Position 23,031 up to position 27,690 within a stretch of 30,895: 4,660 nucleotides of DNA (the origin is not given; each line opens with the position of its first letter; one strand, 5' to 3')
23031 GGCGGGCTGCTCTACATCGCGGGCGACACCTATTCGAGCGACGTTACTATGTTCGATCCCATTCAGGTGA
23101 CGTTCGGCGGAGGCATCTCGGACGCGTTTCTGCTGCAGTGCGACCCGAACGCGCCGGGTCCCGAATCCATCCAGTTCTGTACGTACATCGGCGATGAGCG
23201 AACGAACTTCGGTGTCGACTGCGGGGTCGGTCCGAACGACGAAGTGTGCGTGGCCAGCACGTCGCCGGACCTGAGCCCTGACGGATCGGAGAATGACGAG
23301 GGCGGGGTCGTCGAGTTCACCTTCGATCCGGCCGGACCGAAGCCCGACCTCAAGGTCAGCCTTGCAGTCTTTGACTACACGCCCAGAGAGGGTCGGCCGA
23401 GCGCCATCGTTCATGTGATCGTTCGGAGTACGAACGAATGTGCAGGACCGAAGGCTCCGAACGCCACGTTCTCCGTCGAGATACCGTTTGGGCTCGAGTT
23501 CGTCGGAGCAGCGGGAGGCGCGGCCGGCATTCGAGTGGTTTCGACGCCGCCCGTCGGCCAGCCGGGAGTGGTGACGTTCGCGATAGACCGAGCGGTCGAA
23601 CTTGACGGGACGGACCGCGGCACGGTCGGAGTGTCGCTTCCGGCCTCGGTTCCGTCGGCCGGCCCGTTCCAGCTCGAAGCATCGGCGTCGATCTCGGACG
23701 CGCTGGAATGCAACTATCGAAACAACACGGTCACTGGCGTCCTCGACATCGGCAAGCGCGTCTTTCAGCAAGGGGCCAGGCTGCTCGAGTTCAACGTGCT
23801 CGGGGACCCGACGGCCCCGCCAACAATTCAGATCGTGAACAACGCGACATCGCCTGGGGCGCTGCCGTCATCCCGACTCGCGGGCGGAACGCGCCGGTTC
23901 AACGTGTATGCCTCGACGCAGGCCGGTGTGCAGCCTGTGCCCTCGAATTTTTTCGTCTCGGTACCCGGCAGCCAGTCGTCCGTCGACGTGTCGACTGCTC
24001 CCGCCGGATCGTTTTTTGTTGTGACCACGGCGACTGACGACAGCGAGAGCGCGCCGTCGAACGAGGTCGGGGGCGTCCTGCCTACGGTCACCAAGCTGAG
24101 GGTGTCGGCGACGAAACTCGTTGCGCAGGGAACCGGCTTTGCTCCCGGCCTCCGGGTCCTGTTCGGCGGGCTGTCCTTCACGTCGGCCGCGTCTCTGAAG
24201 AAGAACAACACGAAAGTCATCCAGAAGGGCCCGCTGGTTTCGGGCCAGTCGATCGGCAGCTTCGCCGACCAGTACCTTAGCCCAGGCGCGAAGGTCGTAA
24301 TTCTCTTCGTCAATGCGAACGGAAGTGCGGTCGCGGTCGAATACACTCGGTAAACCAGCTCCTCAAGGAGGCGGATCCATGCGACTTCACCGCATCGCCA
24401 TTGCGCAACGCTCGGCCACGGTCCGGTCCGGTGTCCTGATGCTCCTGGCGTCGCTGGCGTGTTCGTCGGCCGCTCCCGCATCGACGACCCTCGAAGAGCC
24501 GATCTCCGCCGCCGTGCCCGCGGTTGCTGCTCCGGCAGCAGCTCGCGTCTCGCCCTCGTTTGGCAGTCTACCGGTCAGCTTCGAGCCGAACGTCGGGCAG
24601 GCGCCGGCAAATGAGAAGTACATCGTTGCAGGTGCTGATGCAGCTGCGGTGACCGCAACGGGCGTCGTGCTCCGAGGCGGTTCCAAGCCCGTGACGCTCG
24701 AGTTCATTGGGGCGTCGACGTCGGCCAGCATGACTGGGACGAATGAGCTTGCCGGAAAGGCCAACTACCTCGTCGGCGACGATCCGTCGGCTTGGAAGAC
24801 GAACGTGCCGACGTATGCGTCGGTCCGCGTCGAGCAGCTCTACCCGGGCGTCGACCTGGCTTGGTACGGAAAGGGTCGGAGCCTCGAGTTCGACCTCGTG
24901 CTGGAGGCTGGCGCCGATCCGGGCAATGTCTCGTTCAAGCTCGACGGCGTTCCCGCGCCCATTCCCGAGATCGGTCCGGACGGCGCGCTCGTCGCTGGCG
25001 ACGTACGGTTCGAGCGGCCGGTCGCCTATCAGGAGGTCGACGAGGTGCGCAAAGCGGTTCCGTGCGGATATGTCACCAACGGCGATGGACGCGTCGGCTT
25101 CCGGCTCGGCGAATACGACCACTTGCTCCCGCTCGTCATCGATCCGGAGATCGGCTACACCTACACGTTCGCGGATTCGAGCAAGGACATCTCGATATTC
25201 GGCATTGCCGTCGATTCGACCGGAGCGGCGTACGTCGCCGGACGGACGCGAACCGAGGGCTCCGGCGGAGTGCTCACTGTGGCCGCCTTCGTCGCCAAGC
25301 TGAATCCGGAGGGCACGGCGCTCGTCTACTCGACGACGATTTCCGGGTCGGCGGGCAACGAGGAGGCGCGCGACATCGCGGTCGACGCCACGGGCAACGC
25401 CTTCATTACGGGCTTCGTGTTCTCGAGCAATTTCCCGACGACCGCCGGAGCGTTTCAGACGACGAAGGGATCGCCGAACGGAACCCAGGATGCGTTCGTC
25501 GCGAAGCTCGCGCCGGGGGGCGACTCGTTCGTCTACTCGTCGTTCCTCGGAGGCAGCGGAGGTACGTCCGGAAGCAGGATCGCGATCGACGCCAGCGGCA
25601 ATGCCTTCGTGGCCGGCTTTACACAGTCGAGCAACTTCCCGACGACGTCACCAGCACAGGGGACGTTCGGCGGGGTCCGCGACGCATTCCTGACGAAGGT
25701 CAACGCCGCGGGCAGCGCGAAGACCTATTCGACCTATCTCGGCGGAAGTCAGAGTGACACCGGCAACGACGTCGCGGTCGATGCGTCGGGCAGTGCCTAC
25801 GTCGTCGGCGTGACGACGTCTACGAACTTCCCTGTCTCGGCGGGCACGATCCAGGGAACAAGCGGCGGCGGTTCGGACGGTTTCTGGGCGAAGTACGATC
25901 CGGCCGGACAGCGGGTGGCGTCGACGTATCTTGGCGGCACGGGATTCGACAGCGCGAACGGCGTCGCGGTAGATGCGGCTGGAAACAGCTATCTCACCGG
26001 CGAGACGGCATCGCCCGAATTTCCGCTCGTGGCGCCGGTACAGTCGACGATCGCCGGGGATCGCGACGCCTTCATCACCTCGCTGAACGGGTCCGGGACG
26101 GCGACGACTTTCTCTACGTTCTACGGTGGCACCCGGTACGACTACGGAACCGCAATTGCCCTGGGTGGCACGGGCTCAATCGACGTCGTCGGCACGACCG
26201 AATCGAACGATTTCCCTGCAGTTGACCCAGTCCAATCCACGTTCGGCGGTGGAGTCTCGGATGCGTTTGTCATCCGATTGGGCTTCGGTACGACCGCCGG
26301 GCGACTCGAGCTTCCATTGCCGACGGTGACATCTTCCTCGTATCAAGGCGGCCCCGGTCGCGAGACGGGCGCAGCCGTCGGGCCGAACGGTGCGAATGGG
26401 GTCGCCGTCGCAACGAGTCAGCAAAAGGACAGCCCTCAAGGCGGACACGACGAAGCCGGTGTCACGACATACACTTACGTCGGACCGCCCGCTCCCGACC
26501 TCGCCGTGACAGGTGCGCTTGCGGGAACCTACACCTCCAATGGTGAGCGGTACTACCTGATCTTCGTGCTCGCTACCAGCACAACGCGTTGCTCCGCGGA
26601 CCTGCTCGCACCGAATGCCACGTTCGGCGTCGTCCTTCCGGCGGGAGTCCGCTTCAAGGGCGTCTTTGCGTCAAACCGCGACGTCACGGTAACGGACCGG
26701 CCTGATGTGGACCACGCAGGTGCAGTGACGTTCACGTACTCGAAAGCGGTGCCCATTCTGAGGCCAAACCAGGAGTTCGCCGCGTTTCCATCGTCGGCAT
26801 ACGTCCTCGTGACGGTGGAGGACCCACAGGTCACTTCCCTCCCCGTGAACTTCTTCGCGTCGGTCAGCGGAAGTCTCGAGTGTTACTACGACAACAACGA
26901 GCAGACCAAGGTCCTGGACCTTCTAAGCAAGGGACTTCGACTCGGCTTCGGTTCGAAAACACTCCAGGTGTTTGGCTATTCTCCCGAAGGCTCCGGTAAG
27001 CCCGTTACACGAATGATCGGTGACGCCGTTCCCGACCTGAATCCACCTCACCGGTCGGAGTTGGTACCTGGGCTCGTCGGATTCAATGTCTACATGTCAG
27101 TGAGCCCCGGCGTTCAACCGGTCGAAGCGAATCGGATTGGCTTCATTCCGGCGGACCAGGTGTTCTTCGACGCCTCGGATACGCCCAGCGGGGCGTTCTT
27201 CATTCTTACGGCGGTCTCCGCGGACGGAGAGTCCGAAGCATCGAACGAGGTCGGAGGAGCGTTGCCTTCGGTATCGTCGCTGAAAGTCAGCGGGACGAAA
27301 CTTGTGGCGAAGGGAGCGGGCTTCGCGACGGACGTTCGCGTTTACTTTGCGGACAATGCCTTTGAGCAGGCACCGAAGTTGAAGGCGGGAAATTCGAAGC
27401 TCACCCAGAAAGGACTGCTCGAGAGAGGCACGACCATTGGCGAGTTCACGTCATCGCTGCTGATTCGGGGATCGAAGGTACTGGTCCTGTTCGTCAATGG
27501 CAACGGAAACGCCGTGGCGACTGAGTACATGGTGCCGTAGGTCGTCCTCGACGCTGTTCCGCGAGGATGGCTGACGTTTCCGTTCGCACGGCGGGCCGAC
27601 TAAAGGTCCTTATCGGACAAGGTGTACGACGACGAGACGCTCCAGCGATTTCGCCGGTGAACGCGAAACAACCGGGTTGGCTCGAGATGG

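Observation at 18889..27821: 8.5-kb regulator + tandem SBBP beta-propeller cassette interrupting a pyrimidine gene cluster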

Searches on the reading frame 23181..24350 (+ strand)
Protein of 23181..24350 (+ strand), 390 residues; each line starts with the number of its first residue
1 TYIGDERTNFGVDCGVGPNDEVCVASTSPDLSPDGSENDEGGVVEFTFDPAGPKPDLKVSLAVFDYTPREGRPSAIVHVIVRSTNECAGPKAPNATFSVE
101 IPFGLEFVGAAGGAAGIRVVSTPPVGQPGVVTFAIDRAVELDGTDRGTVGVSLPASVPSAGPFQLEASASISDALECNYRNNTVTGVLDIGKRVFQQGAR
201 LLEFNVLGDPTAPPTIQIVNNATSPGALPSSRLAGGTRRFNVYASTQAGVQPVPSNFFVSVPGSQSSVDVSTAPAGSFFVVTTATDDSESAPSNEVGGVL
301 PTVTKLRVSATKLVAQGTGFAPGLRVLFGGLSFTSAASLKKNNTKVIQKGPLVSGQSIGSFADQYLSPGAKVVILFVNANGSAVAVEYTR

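Call 44: search_solved_structures(query=window:23181-24350:+, max_evalue=10)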
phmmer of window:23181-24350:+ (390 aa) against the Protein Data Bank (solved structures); distinct sequences matched with E-value up to 10: 0.
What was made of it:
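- Tried and rejected: A PDB sequence search of the SBBP1 C-terminal region found nothing (call 44).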

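Call 45: search_protein_families(library=pfam, proteins=[window:23181-24350:+], max_evalue=5)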
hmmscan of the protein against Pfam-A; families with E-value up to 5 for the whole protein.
window:23181-24350:+ (390 aa): 0 families

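Call 53: predict_structure(alignment_id=A3)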
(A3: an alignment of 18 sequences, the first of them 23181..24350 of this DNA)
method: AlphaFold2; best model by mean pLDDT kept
length: 390 residues; sequences in the alignment: 18
mean_pLDDT: 80.3   pTM: 0.47
mean pLDDT of the five models: 80.3, 79.2, 78.0, 76.0, 74.4
residues with pLDDT >= 90: 132; 70-90: 164; 50-70: 74; < 50: 20
segments of 3 or more residues with pLDDT < 50: 1-6, 226-234
pLDDT, mean of each block of 10 residues (from residue 1): 45 57 62 61 53 80 71 83 83 92 89 91 94 93 88 68 85 79 81 67 73 80 52 62 91 94 81 88 88 85 93 93 89 92 93 92 87 88 85
secondary structure, 60 per line:
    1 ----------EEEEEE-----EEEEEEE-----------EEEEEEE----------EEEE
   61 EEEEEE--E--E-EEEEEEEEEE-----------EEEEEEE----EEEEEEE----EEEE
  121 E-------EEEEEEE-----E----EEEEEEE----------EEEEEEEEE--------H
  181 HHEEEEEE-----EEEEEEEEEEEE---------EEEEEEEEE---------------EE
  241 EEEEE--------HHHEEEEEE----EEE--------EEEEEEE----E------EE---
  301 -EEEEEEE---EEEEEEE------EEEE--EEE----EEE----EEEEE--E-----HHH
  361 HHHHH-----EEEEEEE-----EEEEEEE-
elements in order: E11-16 E22-28 E40-46 E57-66 E74-83 E95-101 E106-112 E117-121 E129-135 E146-152 E163-171 E183-188 E194-205 E215-223 E239-245 E257-262 E267-269 E278-284 E302-308 E312-318 E325-328 E331-333 E338-340 E345-349 H358-365 E371-377 E383-389
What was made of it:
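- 21261..24353 (+): SBBP1, 1030 aa: signal peptide, DUF7948 (aa 65-251), SBBP propeller (to about aa 640), a variable Ig-like region (about aa 690-940; nt 23331-24080), and a conserved C-terminal domain ending in VAVEYTR. AF2 of aa 641-1030 gives pLDDT 80 and an all-beta model (call 53).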

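Call 57: fold_search(model_id=the predicted structure, library=pdb)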
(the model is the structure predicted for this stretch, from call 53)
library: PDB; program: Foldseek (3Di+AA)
matches with E <= 10: 1292; with E <= 0.001: 70
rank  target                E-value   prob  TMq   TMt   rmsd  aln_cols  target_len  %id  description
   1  7c7u_A                4.5e-06  1.00  0.22  0.16  21.6       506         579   11  Biofilm associated protein - BSP domain (released 2021-05-12)
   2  4yfd_A                7.4e-06  0.91  0.13  0.11  39.1       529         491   10  Crystal structure PTP delta Ig1-Fn2 in complex with IL-1RAcP (released 2015-05-06)
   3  7c7u_B                8.6e-06  1.00  0.21  0.16  19.4       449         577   11  Biofilm associated protein - BSP domain (released 2021-05-12)
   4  4neh_A                1.0e-05  1.00  0.26  0.11  24.3       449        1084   11  An internal ligand-bound, metastable state of a leukocyte integrin, aXb2 (released 2014-01-15)
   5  8peq_A                1.3e-05  1.00  0.19  0.25  21.5       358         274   13  Complex of diubiquitin-derived artificial binding protein (Affilin) variant Af2 with its target oncofetal fibronectin  (released 2024-06-26)
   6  3t1w                  1.3e-05  1.00  0.20  0.21  26.7       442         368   12  Structure of the four-domain fragment Fn7B89 of oncofetal fibronectin (released 2012-03-21)
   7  8beg_A                1.6e-05  0.99  0.22  0.15  31.0       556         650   10  Structure of Ig-like domains from PrgB (released 2022-11-30)
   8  8beg_B                1.8e-05  0.99  0.22  0.15  30.9       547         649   10  Structure of Ig-like domains from PrgB (released 2022-11-30)
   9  2w1n                  1.9e-05  1.00  0.26  0.41  16.6       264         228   12  cohesin and fibronectin type-III double module construct from the Clostridium perfringens glycoside hydrolase GH84C (released 2009-02-03)
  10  6hg9_B                2.2e-05  1.00  0.22  0.21  26.0       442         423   10  Crystal Structure of the human IL-17RC ECD in complex with human IL-17F, Crystal form II (released 2020-03-18)
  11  8qy6_A                2.3e-05  0.99  0.17  0.12  23.9       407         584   10  Structure of interleukin 6 (gp130 P496L mutant). (released 2024-02-21)
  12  5i99                  2.4e-05  0.97  0.16  0.16  29.3       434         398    9  Crystal structure of mouse CNTN3 Ig5-Fn2 domains (released 2016-08-31)
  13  9ifr                  3.5e-05  1.00  0.25  0.69   4.6       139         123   21  CLIPPER domain from the Gram-negative fibrillar adhesin "B9T28_05395 (released 2025-11-26)
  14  2jll                  3.6e-05  0.96  0.14  0.14  25.5       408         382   11  Crystal structure of NCAM2 IgIV-FN3II (released 2009-11-17)
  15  8t2v_A                3.8e-05  1.00  0.28  0.13  23.0       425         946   10  Cryo-EM Structures of Full-length Integrin alphaIIbbeta3 in Native Lipids (released 2023-07-26)
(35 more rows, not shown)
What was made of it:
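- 21261..24353 (+): Foldseek finds Bap, PrgB, pilins, a CLIPPER adhesin domain and integrin-alpha legs (call 57).
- Ig-like region and adhesin-type structural neighbours: calls 53, 57. The structural neighbours of the C-terminal part are adhesin stalks, pilins and integrin legs (call 57).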

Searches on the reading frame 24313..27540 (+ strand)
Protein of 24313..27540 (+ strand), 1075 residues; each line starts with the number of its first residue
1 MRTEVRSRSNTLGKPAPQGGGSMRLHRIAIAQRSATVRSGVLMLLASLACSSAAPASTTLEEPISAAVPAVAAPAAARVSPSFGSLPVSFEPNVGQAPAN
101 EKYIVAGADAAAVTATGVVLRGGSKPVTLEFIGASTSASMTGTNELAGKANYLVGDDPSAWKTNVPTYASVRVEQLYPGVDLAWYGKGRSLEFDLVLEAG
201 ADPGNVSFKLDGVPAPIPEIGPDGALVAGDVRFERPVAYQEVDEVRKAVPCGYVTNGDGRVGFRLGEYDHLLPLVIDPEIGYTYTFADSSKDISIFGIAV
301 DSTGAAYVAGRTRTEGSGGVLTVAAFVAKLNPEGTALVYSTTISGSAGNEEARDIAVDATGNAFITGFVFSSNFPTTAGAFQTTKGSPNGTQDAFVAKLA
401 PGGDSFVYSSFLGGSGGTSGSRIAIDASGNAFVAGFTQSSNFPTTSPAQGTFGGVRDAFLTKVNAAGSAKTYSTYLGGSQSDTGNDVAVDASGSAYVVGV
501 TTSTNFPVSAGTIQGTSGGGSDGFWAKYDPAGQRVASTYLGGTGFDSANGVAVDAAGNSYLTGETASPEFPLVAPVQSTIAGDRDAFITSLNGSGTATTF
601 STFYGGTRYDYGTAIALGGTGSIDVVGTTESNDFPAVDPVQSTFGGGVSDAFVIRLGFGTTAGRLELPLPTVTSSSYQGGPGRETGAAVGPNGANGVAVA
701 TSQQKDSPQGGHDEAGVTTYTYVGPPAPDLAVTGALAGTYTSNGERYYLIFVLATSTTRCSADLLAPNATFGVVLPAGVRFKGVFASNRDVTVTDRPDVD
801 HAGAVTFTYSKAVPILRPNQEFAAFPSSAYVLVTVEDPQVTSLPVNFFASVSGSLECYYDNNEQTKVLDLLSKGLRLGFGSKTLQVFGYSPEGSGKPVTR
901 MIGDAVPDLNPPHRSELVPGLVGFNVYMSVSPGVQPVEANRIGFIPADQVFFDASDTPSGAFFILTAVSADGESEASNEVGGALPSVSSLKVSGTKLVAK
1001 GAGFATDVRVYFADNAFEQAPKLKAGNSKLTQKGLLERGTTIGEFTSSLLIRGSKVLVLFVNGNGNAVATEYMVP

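Call 3: search_protein_families(library=pfam, proteins=[window:24313-27540:+], max_evalue=0.01)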
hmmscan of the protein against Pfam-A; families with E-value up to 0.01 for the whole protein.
window:24313-27540:+ (1075 aa): 2 families
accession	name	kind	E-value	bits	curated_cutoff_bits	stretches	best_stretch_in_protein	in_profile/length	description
PF25778.1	DUF7948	-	1.5e-41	143.2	27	1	126-279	60-214/214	Domain of unknown function (DUF7948)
PF06739.17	SBBP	-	3.8e-23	81.6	20.5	3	472-507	2-38/38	Beta-propeller repeat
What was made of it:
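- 24379..27540 (+): SBBP2, 1053 aa: a paralogue of SBBP1 (48% identity) with the same architecture. Its variable region is about aa 600-960. Pfam DUF7948 1.5e-41 and SBBP 3.8e-23 (call 3).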

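Call 11: search_protein_families(library=ncbifam, proteins=[window:24379-27537:+], max_evalue=0.01)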
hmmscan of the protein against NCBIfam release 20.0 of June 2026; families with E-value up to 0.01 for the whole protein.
window:24379-27537:+ (1053 aa): 1 family
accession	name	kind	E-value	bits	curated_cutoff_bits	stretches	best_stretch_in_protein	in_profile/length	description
NF047494.1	Lepto_SBBP_lipo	equivalog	3.5e-20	72.1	400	1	396-482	366-448/466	SBBP repeat beta-propeller lipoprotein, LipL53 family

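Call 78: search_protein_families(library=padloc, proteins=[window:24379-27537:+], max_evalue=0.001)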
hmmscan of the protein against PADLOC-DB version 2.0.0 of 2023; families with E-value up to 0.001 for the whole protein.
window:24379-27537:+ (1053 aa): 0 families

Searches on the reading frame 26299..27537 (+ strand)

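Call 45: search_protein_families(library=pfam, proteins=[window:26299-27537:+], max_evalue=5)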
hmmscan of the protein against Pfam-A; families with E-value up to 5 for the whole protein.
window:26299-27537:+ (413 aa): 1 family
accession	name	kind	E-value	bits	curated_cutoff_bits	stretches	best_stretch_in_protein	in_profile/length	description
PF17892.7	Cadherin_5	-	0.14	12.5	26.5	1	120-148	52-80/98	Cadherin-like domain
